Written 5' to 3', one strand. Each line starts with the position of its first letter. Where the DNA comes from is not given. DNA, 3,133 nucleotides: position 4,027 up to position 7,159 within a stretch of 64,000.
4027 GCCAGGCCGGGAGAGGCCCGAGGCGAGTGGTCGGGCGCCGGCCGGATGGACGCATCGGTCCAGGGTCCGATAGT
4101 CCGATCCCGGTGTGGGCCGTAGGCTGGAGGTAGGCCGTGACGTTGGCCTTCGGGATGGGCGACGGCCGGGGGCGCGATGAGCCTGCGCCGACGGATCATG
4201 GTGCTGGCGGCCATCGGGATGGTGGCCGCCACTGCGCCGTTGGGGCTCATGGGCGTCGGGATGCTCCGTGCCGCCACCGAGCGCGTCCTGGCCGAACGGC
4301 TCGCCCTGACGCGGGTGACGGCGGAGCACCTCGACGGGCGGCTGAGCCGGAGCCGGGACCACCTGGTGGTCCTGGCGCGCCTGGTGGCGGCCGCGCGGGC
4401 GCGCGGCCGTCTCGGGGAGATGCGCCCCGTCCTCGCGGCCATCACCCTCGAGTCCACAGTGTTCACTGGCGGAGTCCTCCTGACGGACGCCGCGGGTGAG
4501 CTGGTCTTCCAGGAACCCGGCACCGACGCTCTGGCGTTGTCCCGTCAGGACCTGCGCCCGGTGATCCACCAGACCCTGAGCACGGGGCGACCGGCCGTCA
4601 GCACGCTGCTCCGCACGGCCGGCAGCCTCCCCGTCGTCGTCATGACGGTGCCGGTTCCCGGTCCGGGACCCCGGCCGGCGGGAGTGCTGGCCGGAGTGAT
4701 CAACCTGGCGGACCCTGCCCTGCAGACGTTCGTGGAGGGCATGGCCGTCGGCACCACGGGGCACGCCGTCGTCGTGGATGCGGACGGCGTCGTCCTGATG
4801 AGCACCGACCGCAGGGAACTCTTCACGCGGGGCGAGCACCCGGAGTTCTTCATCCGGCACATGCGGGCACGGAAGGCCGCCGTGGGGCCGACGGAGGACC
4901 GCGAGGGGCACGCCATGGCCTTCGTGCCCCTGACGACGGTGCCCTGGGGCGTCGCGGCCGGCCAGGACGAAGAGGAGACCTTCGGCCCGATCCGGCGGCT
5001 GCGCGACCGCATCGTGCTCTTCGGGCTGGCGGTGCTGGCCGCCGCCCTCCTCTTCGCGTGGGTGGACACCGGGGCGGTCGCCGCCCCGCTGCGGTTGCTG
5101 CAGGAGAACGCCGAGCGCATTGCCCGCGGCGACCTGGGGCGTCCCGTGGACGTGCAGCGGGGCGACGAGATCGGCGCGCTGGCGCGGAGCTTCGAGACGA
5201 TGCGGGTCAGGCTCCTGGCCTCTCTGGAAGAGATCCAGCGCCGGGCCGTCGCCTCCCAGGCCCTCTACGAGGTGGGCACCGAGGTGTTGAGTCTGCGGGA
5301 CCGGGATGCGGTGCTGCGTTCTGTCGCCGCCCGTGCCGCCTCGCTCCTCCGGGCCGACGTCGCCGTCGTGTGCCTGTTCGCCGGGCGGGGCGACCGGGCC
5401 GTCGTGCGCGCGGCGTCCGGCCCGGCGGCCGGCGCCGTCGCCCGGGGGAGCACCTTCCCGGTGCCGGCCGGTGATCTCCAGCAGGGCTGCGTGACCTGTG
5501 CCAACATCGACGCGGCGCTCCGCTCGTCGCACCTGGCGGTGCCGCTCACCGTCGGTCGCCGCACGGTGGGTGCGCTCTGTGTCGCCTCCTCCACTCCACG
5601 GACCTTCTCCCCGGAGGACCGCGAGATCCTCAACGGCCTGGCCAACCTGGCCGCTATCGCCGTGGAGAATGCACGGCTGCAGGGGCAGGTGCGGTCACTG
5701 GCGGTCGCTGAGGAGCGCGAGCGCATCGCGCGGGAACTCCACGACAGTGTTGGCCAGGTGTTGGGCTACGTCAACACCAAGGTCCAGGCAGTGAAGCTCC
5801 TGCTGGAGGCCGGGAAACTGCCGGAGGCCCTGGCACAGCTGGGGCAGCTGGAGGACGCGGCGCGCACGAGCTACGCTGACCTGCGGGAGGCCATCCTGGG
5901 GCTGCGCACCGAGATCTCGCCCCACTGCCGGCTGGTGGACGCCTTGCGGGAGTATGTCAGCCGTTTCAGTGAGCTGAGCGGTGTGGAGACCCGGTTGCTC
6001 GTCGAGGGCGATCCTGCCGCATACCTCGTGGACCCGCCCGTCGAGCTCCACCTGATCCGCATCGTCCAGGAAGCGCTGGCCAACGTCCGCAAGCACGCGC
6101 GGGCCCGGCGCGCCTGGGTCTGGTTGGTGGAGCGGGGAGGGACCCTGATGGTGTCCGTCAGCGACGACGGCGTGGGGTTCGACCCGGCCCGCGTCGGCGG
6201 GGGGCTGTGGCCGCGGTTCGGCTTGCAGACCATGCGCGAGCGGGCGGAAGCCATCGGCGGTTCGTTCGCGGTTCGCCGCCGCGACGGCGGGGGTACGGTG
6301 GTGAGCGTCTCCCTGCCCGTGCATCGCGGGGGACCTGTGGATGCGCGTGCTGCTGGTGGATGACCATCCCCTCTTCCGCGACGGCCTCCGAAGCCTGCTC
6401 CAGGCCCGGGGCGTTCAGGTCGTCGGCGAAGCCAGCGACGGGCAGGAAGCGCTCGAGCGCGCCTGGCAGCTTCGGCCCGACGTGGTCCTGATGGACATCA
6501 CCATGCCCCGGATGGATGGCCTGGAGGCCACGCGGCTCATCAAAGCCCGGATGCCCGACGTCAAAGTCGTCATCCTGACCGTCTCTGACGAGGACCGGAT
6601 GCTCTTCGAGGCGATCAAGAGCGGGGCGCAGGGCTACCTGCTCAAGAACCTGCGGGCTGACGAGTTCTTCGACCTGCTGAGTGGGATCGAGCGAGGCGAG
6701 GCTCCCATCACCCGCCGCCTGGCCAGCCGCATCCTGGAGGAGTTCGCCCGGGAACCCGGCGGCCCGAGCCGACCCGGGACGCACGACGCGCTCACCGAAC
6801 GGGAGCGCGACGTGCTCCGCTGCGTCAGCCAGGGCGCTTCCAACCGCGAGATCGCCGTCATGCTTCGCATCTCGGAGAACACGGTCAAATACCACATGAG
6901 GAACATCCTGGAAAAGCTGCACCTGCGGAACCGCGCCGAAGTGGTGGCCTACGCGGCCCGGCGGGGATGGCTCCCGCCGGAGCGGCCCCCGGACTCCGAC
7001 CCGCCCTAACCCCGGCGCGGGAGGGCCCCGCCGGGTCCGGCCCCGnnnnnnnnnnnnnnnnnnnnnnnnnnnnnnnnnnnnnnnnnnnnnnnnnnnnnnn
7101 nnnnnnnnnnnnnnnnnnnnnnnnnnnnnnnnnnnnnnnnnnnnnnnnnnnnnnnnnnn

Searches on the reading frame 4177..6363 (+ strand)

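Call 41: search_protein_families(library=pfam, proteins=[window:4177-6363:+], max_evalue=0.000001)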
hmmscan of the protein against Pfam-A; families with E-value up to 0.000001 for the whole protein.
window:4177-6363:+ (728 aa): 7 families
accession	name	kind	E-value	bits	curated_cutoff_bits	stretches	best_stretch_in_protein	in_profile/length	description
PF07730.19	HisKA_3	-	4.9e-15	56.3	24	1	513-579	1-66/68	Histidine kinase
PF00672.30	HAMP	-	2e-13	50.9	25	1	300-347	5-52/53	HAMP domain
PF13492.12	GAF_3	-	3.4e-13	50.6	27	1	377-498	3-129/129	GAF domain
PF01590.32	GAF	-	4.9e-13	50.2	22.4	1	375-496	1-133/133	GAF domain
PF02518.31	HATPase_c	-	8e-13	49.2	26.4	1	623-716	3-110/111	Histidine kinase-, DNA gyrase B-, and HSP90-like ATPase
PF13185.12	GAF_2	-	1.7e-12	48.1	28.6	1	378-497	6-136/136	GAF domain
PF02743.24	dCache_1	-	4.9e-07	30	45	1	97-259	68-237/240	Cache domain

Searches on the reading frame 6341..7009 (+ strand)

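Call 41: search_protein_families(library=pfam, proteins=[window:6341-7009:+], max_evalue=0.000001)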
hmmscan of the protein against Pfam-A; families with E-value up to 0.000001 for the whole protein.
window:6341-7009:+ (222 aa): 2 families
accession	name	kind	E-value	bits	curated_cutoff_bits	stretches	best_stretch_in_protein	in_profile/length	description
PF00072.30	Response_reg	-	2.5e-31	108.6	30.2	1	3-111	1-108/111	Response regulator receiver domain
PF00196.25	GerE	-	7.5e-21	74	23.5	1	150-205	2-57/57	Bacterial regulatory proteins, luxR family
